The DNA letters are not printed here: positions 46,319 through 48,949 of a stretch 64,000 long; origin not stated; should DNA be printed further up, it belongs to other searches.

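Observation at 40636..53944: tRNA-Arg(CCU) and a displaced copy of its 3' half bracket a 13.2-kb integrase-less gene block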

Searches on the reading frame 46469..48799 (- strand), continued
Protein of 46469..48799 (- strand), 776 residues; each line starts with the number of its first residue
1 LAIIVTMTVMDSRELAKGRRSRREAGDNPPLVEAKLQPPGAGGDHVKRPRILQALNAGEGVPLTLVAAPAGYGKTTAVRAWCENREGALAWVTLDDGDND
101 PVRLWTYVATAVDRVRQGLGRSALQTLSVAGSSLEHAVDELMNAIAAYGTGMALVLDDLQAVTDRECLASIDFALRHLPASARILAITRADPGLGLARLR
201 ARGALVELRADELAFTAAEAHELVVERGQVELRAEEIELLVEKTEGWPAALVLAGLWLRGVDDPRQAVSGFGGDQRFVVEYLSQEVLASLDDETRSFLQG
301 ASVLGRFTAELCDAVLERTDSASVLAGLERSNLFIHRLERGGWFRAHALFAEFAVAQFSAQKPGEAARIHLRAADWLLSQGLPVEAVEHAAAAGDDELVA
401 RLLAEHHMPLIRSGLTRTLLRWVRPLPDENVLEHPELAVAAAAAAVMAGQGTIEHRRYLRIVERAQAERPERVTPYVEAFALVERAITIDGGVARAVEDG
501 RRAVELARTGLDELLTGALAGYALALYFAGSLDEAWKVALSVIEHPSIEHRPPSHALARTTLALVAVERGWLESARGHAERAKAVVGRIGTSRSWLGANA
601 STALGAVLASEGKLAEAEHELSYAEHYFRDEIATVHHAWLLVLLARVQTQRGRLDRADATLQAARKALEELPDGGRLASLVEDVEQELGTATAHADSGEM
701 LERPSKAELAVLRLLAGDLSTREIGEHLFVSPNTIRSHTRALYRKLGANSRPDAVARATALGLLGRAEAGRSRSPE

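Call 25: find_encoding_contigs(protein=P0007, flank=10000, max_places=3)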
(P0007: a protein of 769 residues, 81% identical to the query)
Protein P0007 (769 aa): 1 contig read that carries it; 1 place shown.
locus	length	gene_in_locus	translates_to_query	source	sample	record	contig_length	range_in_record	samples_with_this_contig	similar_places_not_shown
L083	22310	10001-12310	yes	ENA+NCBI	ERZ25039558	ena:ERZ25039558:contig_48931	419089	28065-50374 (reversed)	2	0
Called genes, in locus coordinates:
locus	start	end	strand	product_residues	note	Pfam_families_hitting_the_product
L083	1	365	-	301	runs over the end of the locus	PF26549:Tricorn_N (faint), PF00930:DPPIV_N (faint), PF26550:Tricorn_2nd (weak), PF07676:PD40 (weak)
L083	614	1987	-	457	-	-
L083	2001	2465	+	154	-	PF08044:DUF1707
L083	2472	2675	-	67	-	-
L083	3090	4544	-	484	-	PF10009:DUF2252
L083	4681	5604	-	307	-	PF03631:Virul_fac_BrkB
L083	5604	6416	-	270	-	-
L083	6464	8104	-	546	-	PF07690:MFS_1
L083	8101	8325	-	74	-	-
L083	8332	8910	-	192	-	-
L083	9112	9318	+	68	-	-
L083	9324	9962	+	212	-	PF06736:TMEM175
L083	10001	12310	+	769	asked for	PF13191:AAA_16, PF13401:AAA_22 (faint), PF25873:WHD_MalT, PF00196:GerE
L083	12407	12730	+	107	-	-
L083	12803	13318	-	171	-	PF06897:DUF1269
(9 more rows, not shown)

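Call 32: find_encoding_contigs(protein=P0001, flank=10000, max_places=4)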
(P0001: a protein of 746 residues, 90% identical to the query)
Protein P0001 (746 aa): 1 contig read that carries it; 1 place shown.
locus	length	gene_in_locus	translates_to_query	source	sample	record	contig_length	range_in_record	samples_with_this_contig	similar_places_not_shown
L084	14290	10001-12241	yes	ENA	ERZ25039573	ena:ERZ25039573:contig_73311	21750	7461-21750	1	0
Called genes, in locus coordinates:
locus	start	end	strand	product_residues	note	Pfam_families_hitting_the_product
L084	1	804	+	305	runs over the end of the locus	PF00072:Response_reg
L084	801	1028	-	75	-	-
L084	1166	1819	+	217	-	PF00109:ketoacyl-synt, PF02801:Ketoacyl-synt_C (weak)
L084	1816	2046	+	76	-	PF02801:Ketoacyl-synt_C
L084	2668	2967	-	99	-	PF00702:Hydrolase, PF13419:HAD_2, PF13242:Hydrolase_like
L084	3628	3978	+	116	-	-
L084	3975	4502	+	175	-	PF00520:Ion_trans, PF07885:Ion_trans_2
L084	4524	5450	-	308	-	PF03631:Virul_fac_BrkB (weak)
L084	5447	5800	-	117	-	-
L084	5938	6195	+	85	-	-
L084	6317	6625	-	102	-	-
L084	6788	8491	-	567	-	PF05977:MFS_3 (weak), PF07690:MFS_1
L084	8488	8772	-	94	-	-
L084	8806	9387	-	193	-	-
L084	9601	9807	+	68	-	-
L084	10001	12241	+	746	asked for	PF25873:WHD_MalT, PF00196:GerE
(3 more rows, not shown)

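Call 33: find_encoding_contigs(protein=P0004, flank=10000, max_places=4)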
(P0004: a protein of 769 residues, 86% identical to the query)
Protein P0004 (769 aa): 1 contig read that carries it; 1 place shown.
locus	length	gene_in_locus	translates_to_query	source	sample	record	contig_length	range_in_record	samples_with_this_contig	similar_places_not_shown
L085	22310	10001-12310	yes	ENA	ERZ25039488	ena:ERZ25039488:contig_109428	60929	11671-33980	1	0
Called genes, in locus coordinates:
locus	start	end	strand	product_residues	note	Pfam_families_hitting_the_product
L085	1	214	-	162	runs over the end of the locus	-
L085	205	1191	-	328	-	PF02424:ApbE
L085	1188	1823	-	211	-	-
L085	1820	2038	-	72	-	-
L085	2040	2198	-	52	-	-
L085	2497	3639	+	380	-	PF01134:GIDA (faint), PF01266:DAO (faint), PF02737:3HCDH_N (faint), PF03486:HI0933_like (faint), PF07992:Pyr_redox_2, PF13450:NAD_binding_8 (faint), PF13738:Pyr_redox_3 (weak), PF00070:Pyr_redox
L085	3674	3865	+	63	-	PF06902:Fer4_19 (weak), PF13459:Fer4_15, PF13370:Fer4_13 (weak)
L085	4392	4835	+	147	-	PF00520:Ion_trans, PF07885:Ion_trans_2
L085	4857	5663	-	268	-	PF03631:Virul_fac_BrkB (weak)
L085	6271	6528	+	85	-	-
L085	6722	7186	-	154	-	-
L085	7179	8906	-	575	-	PF05977:MFS_3 (weak), PF07690:MFS_1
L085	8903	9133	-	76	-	-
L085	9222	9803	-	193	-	-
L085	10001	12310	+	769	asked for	PF13191:AAA_16 (weak), PF25873:WHD_MalT, PF00196:GerE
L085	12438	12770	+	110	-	-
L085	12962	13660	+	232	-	-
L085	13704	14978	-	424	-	PF00999:Na_H_Exchanger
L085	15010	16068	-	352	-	PF13515:FUSC_2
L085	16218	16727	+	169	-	PF06897:DUF1269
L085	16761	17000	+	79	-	PF13396:PLDc_N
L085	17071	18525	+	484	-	PF10009:DUF2252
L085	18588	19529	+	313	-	PF03631:Virul_fac_BrkB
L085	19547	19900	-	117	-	-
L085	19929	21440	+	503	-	PF02074:Peptidase_M32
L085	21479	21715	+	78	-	-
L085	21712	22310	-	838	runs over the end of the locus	PF00082:Peptidase_S8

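Call 34: find_encoding_contigs(protein=P0005, flank=10000, max_places=4)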
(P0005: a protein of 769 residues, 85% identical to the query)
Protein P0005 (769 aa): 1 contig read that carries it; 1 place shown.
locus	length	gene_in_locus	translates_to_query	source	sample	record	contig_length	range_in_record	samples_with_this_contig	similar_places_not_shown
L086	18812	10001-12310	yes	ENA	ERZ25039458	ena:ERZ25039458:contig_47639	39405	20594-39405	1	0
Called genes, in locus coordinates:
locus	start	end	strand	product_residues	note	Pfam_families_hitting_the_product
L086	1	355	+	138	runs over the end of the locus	PF00571:CBS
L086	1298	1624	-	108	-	-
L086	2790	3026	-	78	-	PF13396:PLDc_N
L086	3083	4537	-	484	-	PF10009:DUF2252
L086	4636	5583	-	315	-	PF03631:Virul_fac_BrkB (weak)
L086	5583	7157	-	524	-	PF07690:MFS_1 (weak)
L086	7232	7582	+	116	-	-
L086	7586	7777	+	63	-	-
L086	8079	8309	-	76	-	-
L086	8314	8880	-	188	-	-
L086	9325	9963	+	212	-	PF06736:TMEM175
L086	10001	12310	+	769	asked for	PF13191:AAA_16 (weak), PF25873:WHD_MalT, PF00196:GerE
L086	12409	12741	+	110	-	-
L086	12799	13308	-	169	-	PF06897:DUF1269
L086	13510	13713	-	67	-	-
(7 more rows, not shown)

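Call 35: find_encoding_contigs(protein=P0006, flank=10000, max_places=4)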
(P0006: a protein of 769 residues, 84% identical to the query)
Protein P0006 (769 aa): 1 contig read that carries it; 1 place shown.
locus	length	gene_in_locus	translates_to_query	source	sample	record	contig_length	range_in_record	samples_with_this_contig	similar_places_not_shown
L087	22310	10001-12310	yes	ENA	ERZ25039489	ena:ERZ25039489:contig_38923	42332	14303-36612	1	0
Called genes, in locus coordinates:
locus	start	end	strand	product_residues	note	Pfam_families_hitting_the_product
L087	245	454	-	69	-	-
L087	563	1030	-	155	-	PF07676:PD40 (faint), PF26549:Tricorn_N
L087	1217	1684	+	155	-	-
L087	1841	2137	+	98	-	-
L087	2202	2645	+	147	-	PF00520:Ion_trans, PF07885:Ion_trans_2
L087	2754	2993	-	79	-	PF13396:PLDc_N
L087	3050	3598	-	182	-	PF10009:DUF2252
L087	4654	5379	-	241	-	PF03631:Virul_fac_BrkB (weak)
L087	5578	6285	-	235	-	PF03631:Virul_fac_BrkB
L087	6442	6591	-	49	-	-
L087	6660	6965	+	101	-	-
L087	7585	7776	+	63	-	-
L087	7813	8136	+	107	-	-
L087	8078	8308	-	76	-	-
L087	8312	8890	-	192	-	-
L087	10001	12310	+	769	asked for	PF13191:AAA_16 (weak), PF25873:WHD_MalT, PF00196:GerE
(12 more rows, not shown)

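Call 65: find_related_loci(query=L085:19929-21440:+, collection=metagenome_contigs, flank=10000)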
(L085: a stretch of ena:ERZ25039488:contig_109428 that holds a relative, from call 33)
Query L085:19929-21440:+ (503 aa) in metagenome_contigs; peptide patterns used: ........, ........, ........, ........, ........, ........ (x = any residue, [..] = any of these).
600 stretches matched a pattern (row limit reached: there are more); 558 encode a relative of the query (tblastn E <= 1e-3); the best 80 are kept; 80 distinct loci.
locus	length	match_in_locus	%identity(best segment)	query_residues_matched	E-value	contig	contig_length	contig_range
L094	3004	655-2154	85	2-501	0e+0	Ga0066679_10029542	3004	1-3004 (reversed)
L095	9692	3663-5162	83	2-501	0e+0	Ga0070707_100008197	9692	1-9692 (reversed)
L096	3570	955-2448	83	2-503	0e+0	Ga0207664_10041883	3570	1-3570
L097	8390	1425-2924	85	2-501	0e+0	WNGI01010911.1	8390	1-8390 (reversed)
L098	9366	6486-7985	87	2-501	0e+0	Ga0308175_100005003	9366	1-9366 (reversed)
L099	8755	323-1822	87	2-501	0e+0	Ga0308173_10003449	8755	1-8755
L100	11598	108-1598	84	2-502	0e+0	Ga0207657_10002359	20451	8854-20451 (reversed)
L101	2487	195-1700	85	1-502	0e+0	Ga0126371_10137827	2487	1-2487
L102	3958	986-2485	84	2-501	0e+0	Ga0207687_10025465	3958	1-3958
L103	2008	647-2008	94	1-454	0e+0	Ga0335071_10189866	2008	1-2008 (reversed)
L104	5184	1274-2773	86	2-501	0e+0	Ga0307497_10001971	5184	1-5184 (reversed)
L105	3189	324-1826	82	2-502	0e+0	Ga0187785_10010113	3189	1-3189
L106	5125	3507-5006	84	2-501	0e+0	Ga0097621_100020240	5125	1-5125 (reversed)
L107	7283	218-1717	84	2-501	0e+0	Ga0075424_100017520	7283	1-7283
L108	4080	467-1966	84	2-501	0e+0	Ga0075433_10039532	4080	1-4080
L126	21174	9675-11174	75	2-502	0e+0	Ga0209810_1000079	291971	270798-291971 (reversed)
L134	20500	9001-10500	75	2-501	0e+0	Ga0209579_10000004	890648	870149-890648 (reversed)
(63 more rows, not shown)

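Call 72: search_protein_families(library=pfam, proteins=[L134:5830-6687:+, L134:6681-7229:+, L134:5564-5857:-, L095:1846-2493:-, L095:2712-3314:+, L126:8423-8719:-], max_evalue=0.01)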
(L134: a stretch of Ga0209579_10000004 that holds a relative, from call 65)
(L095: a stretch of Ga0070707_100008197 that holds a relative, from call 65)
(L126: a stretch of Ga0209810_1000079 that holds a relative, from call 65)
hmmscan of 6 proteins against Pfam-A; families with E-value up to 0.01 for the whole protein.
L134:5830-6687:+ (286 aa): 0 families

L134:6681-7229:+ (183 aa): 0 families

L134:5564-5857:- (98 aa): 0 families

L095:1846-2493:- (216 aa): 0 families

L095:2712-3314:+ (201 aa): 1 family
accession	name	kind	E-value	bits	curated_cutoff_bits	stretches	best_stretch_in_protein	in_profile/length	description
PF00188.32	CAP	-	4.9e-15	56.8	21.1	1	67-177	1-104/117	Cysteine-rich secretory protein family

L126:8423-8719:- (99 aa): 0 families
